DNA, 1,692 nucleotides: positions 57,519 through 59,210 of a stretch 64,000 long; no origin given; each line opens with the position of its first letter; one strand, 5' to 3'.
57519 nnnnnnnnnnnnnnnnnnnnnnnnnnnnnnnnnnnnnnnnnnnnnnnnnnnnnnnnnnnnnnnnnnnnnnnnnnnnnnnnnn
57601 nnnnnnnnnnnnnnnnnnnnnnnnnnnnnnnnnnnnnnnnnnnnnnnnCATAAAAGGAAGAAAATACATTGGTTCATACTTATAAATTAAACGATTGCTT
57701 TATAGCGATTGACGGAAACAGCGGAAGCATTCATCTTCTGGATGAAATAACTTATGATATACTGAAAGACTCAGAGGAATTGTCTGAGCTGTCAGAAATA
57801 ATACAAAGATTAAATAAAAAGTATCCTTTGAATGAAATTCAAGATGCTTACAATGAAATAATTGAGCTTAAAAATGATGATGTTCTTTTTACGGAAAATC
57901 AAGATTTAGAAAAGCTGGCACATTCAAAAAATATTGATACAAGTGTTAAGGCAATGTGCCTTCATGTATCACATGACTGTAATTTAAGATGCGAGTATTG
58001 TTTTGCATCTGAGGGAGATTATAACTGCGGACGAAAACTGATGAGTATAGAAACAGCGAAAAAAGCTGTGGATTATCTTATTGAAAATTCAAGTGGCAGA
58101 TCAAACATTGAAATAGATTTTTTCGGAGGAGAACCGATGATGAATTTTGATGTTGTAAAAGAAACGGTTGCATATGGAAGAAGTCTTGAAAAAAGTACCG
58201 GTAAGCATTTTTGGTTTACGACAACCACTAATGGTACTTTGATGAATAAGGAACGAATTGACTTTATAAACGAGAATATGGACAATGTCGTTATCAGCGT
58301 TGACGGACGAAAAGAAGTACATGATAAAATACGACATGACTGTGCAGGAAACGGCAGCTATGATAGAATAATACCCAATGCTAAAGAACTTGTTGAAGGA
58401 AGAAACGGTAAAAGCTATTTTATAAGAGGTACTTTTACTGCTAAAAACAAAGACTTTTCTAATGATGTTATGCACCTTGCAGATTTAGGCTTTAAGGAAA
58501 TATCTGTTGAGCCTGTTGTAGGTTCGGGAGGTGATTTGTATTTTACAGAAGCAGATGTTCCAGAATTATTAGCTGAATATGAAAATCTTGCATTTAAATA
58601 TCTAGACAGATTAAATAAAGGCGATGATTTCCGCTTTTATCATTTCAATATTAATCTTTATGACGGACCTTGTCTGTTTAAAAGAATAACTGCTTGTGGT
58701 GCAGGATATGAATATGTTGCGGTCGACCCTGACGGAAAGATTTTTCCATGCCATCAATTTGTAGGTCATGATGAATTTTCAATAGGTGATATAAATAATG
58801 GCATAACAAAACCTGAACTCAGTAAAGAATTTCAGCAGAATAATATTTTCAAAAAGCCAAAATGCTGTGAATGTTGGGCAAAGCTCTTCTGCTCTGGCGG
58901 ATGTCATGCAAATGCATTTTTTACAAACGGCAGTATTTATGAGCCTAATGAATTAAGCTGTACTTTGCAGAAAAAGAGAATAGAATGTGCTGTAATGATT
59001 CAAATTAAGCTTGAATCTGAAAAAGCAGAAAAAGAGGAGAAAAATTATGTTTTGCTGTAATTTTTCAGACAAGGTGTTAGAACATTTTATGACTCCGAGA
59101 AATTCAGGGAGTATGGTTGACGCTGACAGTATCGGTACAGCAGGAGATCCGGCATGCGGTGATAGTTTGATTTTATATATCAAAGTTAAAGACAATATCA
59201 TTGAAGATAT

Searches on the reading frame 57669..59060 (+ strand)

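Call 21: search_protein_families(library=pfam, proteins=[window:57669-59060:+], max_evalue=0.001)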
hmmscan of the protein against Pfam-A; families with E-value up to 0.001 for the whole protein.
window:57669-59060:+ (463 aa): 3 families
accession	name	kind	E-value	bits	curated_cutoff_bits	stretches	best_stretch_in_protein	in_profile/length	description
PF04055.27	Radical_SAM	-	6.2e-15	56.2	29.5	1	100-243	3-138/166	Radical SAM superfamily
PF13353.11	Fer4_12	-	4.9e-14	53.2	22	1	97-233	8-134/137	4Fe-4S single cluster domain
PF13186.11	SPASM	-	2.5e-05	24.9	21.5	1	343-403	1-67/67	Iron-sulfur cluster-binding domain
